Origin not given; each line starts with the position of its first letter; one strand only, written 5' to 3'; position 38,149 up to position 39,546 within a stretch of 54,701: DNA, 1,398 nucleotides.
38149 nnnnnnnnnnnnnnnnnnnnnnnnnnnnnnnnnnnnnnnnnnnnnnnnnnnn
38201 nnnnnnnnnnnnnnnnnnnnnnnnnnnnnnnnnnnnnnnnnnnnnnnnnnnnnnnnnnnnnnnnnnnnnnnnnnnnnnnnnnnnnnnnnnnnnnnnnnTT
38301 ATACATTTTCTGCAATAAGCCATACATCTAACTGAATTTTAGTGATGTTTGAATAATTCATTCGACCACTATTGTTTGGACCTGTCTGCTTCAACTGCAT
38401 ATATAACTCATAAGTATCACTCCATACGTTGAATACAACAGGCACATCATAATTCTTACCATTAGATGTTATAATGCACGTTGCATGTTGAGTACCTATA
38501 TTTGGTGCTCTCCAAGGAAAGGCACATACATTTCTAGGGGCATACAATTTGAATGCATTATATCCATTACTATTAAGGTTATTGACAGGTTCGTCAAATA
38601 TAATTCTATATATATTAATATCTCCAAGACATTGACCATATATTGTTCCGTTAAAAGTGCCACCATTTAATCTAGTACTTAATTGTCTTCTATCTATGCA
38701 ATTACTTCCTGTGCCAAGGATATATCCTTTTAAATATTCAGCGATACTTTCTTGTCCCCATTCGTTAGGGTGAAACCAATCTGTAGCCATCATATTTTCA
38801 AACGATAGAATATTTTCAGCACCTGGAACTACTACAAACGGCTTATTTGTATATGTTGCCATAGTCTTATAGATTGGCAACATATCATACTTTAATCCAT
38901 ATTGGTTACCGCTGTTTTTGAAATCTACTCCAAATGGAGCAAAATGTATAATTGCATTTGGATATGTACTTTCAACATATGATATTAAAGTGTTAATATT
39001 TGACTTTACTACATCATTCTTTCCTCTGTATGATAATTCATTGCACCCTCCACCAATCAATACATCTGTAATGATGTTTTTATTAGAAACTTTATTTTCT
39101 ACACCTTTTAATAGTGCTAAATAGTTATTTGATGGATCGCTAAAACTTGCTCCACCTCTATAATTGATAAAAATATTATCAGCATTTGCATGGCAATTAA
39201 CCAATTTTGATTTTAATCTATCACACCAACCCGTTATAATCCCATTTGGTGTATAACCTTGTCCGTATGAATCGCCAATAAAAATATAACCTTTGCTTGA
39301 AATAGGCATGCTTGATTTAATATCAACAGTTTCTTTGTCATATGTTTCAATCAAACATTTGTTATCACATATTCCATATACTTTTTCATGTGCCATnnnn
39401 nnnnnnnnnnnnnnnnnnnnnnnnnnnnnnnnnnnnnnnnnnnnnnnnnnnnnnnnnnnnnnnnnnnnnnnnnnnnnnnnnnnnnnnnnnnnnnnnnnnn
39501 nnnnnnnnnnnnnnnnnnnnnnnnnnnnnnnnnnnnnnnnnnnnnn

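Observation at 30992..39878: Receptor-binding, tail-fibre, esterase and endolysin block inserted between the early region and the terminase, uncoupled from the holin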

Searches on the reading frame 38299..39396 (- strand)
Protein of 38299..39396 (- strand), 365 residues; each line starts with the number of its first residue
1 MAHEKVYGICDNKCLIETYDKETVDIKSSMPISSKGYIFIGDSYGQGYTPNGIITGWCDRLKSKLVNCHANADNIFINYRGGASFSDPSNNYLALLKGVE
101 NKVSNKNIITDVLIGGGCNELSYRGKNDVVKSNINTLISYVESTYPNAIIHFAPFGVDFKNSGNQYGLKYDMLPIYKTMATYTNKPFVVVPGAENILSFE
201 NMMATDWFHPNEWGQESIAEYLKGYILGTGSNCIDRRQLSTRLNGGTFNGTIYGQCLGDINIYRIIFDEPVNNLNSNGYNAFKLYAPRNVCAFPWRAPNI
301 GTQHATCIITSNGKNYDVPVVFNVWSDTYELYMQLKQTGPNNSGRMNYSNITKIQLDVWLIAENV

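Call 5: search_protein_families(library=pfam, proteins=[window:38299-39396:-], max_evalue=0.01)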
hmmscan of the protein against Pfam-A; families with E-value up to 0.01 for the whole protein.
window:38299-39396:- (365 aa): 2 families
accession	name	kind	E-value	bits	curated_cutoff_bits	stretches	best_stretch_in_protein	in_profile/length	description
PF13472.12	Lipase_GDSL_2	-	1.5e-06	29.3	32.9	1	39-215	1-176/178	GDSL-like Lipase/Acylhydrolase family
PF00657.28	Lipase_GDSL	-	1.1e-05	26.1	23.6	1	37-222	1-208/208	GDSL-like Lipase/Acylhydrolase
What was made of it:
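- Checked: SGNH esterase 38299..39396: PF00657 scores 26.1 bits against a cutoff of 23.6 (call 5).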

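Call 6: search_protein_families(library=phrogs, proteins=[window:38299-39396:-], max_evalue=0.01)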
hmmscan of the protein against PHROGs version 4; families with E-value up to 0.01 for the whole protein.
window:38299-39396:- (365 aa): 1 family
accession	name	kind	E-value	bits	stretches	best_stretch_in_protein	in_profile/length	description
phrog_31573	-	unknown function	1.3e-161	539.1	1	33-365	51-382/382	-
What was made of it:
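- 38299..39396 (-): B: SGNH/GDSL esterase, 365 aa. It has a 32-aa lineage-specific N-terminal anchor and a beta-rich C-terminal domain. PF00657 is above its cutoff and PF13472 scores 1.5e-6 (call 5). phrog_31573 scores 1e-161 (call 6).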

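Call 7: search_dna_similar(query=window:38299-39396:-, collection=phages, mode=protein, max_rows=25)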
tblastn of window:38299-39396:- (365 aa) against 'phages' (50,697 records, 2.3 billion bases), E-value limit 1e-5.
Records with a match: 2; places in all: 2; records where one place covers at least 80% of the query: 0.
Best place of each record, by identity: <60% 2.
By first word of the organism name: Bacteriophage 2.
By host as written in the record: - 2.
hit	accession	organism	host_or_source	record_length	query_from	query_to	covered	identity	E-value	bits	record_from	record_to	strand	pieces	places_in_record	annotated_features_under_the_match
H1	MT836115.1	Bacteriophage sp.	human fecal samples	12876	38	222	51%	32.6%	1e-16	87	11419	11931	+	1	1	record has no annotation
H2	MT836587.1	Bacteriophage sp.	human fecal samples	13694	32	231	55%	27.8%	4e-9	64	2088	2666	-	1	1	record has no annotation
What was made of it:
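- Tried and rejected: A tblastn of the esterase against phages gave only two weak unannotated hits (call 7).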

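Call 51: search_solved_structures(query=window:38299-39396:-, max_evalue=1)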
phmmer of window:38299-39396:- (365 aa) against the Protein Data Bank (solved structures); distinct sequences matched with E-value up to 1: 1.
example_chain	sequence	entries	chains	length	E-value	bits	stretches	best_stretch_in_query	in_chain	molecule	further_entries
21vq_E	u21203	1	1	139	0.17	14.2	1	274-344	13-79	Phi92_gp136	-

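Call 74: find_homologous_proteins(query=window:38299-39396:-, max_evalue=0.001)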
Query window:38299-39396:- (365 aa): 186 proteins with E <= 0.001 among 1369 candidates; the best 120 are listed.
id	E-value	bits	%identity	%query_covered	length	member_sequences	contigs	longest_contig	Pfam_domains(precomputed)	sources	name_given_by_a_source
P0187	1.1e-233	793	93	100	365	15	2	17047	PF13472.13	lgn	-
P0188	8.9e-204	695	88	91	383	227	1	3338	PF13472.13,PF00657.29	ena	-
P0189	6.0e-173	593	72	100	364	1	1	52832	PF13472.13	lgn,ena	-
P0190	3.9e-170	584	69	100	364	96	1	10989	PF13472.13,PF00657.29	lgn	-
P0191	2.6e-166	572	69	100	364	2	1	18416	PF13472.13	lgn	-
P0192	2.1e-163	562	68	100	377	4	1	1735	PF13472.13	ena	-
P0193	3.0e-160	552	66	100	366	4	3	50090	PF13472.13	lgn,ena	-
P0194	1.1e-158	546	64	100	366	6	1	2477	PF13472.13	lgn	-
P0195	1.6e-157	543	65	100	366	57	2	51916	PF13472.13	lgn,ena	-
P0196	3.9e-157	541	65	100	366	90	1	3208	PF13472.13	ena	-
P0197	2.4e-154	532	64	100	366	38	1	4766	PF13472.13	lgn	-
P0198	3.6e-151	522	70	91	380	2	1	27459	PF13472.13,PF00657.29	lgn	-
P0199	3.2e-150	519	68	91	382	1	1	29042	PF13472.13,PF00657.29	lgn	-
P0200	4.3e-149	515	68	91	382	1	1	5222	PF13472.13,PF00657.29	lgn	-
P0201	4.4e-149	515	69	91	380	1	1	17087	PF13472.13,PF00657.29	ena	-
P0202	5.5e-149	514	68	91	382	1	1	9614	PF13472.13,PF00657.29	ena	-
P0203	5.9e-149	514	69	91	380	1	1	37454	PF13472.13,PF00657.29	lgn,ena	-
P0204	6.0e-149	514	69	91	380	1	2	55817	PF13472.13,PF00657.29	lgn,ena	-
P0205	7.6e-149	514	68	91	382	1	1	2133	PF13472.13,PF00657.29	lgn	-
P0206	1.2e-148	513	68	91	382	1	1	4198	PF13472.13,PF00657.29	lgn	-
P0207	1.3e-148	513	68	91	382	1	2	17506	PF13472.13,PF00657.29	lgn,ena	-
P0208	1.4e-148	513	68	91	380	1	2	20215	PF13472.13,PF00657.29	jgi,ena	jgi:lysophospholipase L1-like esterase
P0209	1.4e-148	513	68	91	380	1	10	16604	PF13472.13,PF00657.29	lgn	-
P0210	1.4e-148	513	68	91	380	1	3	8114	PF13472.13,PF00657.29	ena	-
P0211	1.7e-148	513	68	91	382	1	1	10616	PF13472.13,PF00657.29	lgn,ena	-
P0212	1.8e-148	513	68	91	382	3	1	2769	PF13472.13,PF00657.29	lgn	-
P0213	2.3e-148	512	69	91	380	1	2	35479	PF13472.13,PF00657.29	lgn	-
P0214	2.5e-148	512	68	91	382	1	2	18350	PF13472.13,PF00657.29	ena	-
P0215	3.3e-148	512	68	91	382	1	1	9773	PF13472.13,PF00657.29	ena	-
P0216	4.3e-148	512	68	91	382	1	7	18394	PF13472.13,PF00657.29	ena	-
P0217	4.4e-148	512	68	91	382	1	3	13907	PF13472.13,PF00657.29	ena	-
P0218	4.6e-148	511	68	91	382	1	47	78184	PF13472.13,PF00657.29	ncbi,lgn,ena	-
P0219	4.6e-148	511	69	91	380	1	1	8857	PF13472.13,PF00657.29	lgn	-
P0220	5.0e-148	511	67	91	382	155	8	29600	PF13472.13,PF00657.29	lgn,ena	-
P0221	5.6e-148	511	67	91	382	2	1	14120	PF13472.13,PF00657.29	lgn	-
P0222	5.9e-148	511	68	91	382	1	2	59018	PF13472.13,PF00657.29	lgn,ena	-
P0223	6.3e-148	511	69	91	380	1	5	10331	PF13472.13,PF00657.29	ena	-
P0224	6.5e-148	511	68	91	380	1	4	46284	PF13472.13,PF00657.29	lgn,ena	-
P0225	7.4e-148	511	69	91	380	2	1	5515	PF13472.13,PF00657.29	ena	-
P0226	7.8e-148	511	68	91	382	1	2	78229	PF13472.13,PF00657.29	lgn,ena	-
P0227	8.2e-148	511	69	91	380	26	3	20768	PF13472.13,PF00657.29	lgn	-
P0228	8.4e-148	511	68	91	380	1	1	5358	PF13472.13,PF00657.29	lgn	-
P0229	9.0e-148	511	69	91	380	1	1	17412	PF13472.13,PF00657.29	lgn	-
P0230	9.4e-148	510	68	91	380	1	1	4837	PF13472.13,PF00657.29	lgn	-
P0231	1.0e-147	510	68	91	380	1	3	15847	PF13472.13,PF00657.29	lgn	-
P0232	1.0e-147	510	68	91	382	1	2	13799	PF13472.13,PF00657.29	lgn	-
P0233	1.1e-147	510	68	91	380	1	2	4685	PF13472.13,PF00657.29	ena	-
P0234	1.2e-147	510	68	91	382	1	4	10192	PF13472.13,PF00657.29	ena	-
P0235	1.6e-147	510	67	91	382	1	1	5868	PF13472.13,PF00657.29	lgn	-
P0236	2.2e-147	509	68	91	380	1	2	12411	PF13472.13,PF00657.29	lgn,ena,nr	nr:MAG TPA: hypothetical protein [Caudoviricetes sp.]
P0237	2.4e-147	509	68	91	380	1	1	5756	PF13472.13,PF00657.29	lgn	-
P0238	2.4e-147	509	68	91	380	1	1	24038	PF13472.13,PF00657.29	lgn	-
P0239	3.1e-147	509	68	91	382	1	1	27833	PF13472.13,PF00657.29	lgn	-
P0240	3.2e-147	509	69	91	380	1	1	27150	PF13472.13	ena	-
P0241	3.2e-147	509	67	91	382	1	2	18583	PF13472.13,PF00657.29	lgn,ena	-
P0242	3.8e-147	508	68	91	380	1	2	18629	PF13472.13,PF00657.29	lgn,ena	-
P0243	5.7e-147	508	66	95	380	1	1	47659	PF13472.13,PF00657.29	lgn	-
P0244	5.9e-147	508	67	91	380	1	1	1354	PF13472.13,PF00657.29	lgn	-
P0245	6.2e-147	508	67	91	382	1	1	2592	PF13472.13,PF00657.29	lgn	-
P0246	6.5e-147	508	68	91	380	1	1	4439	PF13472.13,PF00657.29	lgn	-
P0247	8.1e-147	507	67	91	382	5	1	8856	PF13472.13,PF00657.29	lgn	-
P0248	9.5e-147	507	68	91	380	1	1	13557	PF13472.13,PF00657.29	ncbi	-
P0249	1.2e-146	507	68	91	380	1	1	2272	PF13472.13,PF00657.29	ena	-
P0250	1.7e-146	506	68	91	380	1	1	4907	PF13472.13,PF00657.29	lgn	-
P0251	1.7e-146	506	68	91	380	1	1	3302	PF13472.13,PF00657.29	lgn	-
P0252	1.7e-146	506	68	91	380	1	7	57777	PF13472.13,PF00657.29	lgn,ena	-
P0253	1.8e-146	506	68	91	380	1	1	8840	PF13472.13,PF00657.29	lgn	-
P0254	1.8e-146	506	67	91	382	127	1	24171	PF13472.13,PF00657.29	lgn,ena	-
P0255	2.0e-146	506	67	91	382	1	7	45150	PF13472.13,PF00657.29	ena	-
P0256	2.6e-146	506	68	91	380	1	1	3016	PF13472.13,PF00657.29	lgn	-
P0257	2.8e-146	506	67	91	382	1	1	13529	PF13472.13,PF00657.29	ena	-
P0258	3.0e-146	505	67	91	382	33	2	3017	PF13472.13,PF00657.29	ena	-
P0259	3.2e-146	505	67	91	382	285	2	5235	PF13472.13,PF00657.29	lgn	-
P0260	3.3e-146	505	68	91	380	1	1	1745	PF13472.13,PF00657.29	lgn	-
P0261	3.5e-146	505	68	91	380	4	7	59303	PF13472.13,PF00657.29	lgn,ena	-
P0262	3.6e-146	505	68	91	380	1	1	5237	PF13472.13,PF00657.29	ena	-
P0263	3.7e-146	505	67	91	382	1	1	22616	PF13472.13,PF00657.29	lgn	-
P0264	4.0e-146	505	67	91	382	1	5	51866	PF13472.13,PF00657.29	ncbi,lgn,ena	-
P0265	4.2e-146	505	68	91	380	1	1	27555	PF13472.13,PF00657.29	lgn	-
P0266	4.5e-146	505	67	91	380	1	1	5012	PF13472.13,PF00657.29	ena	-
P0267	4.8e-146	505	67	91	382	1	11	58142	PF13472.13,PF00657.29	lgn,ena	-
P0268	5.8e-146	505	67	91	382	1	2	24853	PF13472.13,PF00657.29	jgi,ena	jgi:hypothetical protein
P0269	6.2e-146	504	67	91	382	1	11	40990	PF13472.13,PF00657.29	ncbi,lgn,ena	-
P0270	6.6e-146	504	67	91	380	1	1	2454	PF13472.13,PF00657.29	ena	-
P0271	1.1e-145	504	67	91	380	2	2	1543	PF13472.13,PF00657.29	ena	-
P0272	1.8e-145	503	67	91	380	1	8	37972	PF13472.13,PF00657.29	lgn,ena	-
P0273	1.8e-145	503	67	91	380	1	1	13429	PF13472.13,PF00657.29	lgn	-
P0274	2.0e-145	503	65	91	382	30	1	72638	PF13472.13,PF00657.29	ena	-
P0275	2.4e-145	503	67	91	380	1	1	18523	PF13472.13,PF00657.29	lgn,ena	-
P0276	2.6e-145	502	67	91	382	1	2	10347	PF13472.13,PF00657.29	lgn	-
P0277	3.3e-145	502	67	91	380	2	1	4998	PF13472.13,PF00657.29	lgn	-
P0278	3.9e-145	502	67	91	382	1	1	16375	PF13472.13,PF00657.29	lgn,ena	-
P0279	9.6e-145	501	68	91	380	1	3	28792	PF13472.13,PF00657.29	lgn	-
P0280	9.9e-145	500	67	91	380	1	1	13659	PF13472.13,PF00657.29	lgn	-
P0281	1.6e-144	500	67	91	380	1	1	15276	PF13472.13,PF00657.29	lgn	-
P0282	2.0e-144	500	67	91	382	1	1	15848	PF13472.13,PF00657.29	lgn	-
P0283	4.2e-144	498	66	91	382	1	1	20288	PF13472.13,PF00657.29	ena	-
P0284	1.4e-143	497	65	91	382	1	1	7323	PF13472.13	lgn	-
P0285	1.9e-143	496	67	91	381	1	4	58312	PF13472.13,PF00657.29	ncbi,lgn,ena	-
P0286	2.8e-143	496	65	91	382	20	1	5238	PF13472.13,PF00657.29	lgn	-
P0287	9.0e-143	494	65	91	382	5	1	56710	PF13472.13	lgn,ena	-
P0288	1.4e-142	493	65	91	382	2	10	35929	PF13472.13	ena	-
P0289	3.1e-142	492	65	91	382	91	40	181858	PF13472.13,PF00657.29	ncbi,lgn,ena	-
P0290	6.7e-142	491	64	91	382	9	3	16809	PF13472.13,PF00657.29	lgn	-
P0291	1.6e-141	490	65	91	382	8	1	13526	PF13472.13,PF00657.29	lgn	-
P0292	1.7e-141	490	64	91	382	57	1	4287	PF13472.13,PF00657.29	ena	-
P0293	1.8e-141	490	65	91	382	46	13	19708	PF13472.13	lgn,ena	-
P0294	1.8e-141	490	65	91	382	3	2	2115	PF13472.13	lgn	-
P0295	1.9e-141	490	65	91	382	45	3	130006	PF13472.13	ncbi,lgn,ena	-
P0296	3.6e-141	489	65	91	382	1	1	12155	PF13472.13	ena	-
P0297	5.2e-141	488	65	91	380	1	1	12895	PF13472.13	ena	-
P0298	2.4e-136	473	62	91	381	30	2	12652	PF13472.13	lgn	-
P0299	3.2e-132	459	61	91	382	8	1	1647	PF13472.13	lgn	-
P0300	3.6e-131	456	60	91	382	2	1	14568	PF13472.13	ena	-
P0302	8.6e-82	293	71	49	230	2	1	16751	PF13472.13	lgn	-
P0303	7.4e-63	231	67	42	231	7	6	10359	PF13472.13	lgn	-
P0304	5.5e-22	97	34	56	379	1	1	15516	PF13472.13,PF00657.29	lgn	-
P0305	7.7e-22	96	34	56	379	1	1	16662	PF13472.13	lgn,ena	-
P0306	2.2e-21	95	34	56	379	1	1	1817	PF13472.13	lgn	-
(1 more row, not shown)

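Call 75: find_encoding_contigs(protein=P0289, flank=10000, max_places=3)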
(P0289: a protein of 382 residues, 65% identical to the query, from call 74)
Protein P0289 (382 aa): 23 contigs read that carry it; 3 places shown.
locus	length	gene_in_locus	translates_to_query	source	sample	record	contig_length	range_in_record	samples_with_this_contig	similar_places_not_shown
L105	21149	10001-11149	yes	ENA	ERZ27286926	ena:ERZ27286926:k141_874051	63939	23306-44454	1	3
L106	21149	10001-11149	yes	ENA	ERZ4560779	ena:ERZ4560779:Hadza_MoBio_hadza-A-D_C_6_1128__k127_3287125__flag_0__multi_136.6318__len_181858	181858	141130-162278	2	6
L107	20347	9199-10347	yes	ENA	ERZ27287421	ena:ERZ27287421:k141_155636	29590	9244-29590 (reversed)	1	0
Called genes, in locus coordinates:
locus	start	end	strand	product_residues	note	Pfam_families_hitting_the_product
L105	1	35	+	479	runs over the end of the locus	-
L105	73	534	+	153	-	PF14265:DUF4355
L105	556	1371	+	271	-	PF25209:Phage_capsid_4 (faint)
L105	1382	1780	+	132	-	PF09355:Phage_Gp19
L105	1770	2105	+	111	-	-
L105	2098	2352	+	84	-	-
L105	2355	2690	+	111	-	-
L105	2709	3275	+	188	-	PF25681:Phage_TTP_17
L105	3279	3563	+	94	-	-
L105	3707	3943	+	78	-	PF17318:DUF5361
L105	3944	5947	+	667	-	-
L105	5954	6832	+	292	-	-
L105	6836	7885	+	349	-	PF14594:Sipho_Gp37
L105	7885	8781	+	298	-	-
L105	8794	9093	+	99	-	-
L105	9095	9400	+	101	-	-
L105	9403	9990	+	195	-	-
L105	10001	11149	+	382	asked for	PF00657:Lipase_GDSL (weak), PF13472:Lipase_GDSL_2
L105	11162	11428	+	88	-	PF06946:Phage_holin_5_1, PF16079:Phage_holin_5_2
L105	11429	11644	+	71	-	-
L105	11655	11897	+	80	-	PF19791:DUF6275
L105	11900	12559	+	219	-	-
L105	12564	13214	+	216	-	-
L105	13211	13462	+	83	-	-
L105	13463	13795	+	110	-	-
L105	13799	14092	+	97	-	PF14359:DUF4406 (weak)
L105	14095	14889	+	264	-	PF01520:Amidase_3, PF08239:SH3_3 (faint)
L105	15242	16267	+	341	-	PF03601:Cons_hypoth698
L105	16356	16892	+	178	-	PF18306:LDcluster4, PF03641:Lysine_decarbox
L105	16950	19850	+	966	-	PF22548:AEP-TOTE, PF00270:DEAD, PF04851:ResIII, PF13091:PLDc_2 (weak)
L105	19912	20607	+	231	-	PF01841:Transglut_core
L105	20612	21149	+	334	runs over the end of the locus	PF01661:Macro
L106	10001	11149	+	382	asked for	PF00657:Lipase_GDSL (weak), PF13472:Lipase_GDSL_2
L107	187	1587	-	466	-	PF01548:DEDD_Tnp_IS110, PF02371:Transposase_20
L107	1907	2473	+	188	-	PF25681:Phage_TTP_17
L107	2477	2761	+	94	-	-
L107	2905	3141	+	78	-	PF17318:DUF5361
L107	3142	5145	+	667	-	-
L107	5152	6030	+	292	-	-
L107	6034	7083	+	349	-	PF14594:Sipho_Gp37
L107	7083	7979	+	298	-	-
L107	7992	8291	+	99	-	-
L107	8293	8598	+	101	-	-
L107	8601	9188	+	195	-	-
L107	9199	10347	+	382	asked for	PF00657:Lipase_GDSL (weak), PF13472:Lipase_GDSL_2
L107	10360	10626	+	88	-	PF06946:Phage_holin_5_1, PF16079:Phage_holin_5_2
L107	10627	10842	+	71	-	-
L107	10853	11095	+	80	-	PF19791:DUF6275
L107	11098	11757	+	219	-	-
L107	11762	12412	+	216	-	-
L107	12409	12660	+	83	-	-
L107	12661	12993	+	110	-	-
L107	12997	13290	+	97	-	PF14359:DUF4406 (weak)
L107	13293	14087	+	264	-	PF01520:Amidase_3, PF08239:SH3_3 (faint)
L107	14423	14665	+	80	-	-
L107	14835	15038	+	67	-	PF12728:HTH_17 (weak)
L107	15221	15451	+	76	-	-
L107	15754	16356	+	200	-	-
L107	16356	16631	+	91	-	-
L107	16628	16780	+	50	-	-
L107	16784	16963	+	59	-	-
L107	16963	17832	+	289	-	PF13495:Phage_int_SAM_4 (faint), PF00589:Phage_integrase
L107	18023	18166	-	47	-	-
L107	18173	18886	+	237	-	-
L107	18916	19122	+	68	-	-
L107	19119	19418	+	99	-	-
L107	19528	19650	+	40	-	-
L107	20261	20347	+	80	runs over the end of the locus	-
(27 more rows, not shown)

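Call 81: search_protein_families(library=pfam, proteins=[L105:7885-8781:+, L105:9403-9990:+, L105:11900-12559:+, L105:12564-13214:+], max_evalue=0.05)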
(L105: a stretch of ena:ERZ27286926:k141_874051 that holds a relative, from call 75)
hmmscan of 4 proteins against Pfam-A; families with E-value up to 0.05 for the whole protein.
L105:7885-8781:+ (298 aa): 0 families

L105:9403-9990:+ (195 aa): 0 families

L105:11900-12559:+ (219 aa): 0 families

L105:12564-13214:+ (216 aa): 1 family
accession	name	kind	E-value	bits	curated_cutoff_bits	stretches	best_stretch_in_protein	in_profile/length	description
PF21254.3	AGA-YXIM_GBD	-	0.031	14.6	27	0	4-71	28-95/138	Beta-agarase/YXIM esterase-like, galactose-binding domain-like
